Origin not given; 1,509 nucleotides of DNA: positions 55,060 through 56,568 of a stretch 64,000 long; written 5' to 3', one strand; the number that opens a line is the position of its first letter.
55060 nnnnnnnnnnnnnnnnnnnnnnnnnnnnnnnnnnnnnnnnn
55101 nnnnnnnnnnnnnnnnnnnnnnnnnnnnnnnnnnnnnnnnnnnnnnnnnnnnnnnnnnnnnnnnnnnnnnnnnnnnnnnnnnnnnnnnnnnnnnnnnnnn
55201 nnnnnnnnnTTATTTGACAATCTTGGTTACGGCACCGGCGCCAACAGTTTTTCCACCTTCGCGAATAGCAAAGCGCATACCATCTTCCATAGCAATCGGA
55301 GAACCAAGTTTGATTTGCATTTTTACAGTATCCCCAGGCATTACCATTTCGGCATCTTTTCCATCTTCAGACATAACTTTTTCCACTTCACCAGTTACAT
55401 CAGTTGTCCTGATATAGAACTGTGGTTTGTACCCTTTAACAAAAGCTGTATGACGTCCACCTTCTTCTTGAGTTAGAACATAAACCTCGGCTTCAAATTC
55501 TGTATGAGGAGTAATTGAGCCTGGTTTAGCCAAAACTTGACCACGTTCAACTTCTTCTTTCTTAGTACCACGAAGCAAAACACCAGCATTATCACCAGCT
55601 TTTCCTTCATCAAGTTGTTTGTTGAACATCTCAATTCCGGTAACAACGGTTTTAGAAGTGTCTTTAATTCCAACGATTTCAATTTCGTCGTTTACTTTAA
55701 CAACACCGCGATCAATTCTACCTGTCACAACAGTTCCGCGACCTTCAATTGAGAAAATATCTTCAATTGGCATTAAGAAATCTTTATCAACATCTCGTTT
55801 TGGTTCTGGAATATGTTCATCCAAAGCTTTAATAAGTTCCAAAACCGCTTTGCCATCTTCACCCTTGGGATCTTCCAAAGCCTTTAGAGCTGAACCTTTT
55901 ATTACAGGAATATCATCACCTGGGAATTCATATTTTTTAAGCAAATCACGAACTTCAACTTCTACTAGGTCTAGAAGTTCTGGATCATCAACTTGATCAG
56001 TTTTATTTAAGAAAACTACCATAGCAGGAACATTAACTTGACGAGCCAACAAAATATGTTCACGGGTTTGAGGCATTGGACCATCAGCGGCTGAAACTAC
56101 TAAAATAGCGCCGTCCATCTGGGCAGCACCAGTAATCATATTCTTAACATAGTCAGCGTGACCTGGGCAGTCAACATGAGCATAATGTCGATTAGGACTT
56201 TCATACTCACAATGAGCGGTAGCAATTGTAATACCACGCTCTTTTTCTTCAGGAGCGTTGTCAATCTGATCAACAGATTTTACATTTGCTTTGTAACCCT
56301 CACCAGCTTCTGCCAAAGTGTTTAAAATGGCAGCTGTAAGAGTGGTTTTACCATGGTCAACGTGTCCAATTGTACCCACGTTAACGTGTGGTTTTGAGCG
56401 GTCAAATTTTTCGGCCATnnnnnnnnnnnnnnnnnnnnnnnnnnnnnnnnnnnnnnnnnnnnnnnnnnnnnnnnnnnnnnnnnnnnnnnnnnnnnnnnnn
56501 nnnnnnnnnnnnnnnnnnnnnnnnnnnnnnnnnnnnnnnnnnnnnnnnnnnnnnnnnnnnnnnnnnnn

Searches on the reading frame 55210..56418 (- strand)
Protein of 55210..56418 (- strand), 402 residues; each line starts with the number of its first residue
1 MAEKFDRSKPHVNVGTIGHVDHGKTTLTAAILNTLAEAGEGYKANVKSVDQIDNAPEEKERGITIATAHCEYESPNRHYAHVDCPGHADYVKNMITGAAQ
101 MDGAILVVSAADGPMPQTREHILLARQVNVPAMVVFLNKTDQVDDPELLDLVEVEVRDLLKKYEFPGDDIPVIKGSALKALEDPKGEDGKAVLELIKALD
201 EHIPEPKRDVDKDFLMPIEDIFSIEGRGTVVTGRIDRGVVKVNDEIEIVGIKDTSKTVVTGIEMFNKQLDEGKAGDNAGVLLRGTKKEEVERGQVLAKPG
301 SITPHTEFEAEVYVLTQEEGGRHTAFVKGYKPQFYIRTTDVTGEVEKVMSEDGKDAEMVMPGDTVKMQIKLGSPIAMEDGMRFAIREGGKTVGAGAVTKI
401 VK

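Call 14: find_encoding_contigs(protein=window:55210-56418:-, flank=10000, max_places=6)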
Protein window:55210-56418:- (402 aa): no gene with exactly this product is on record in the collection.
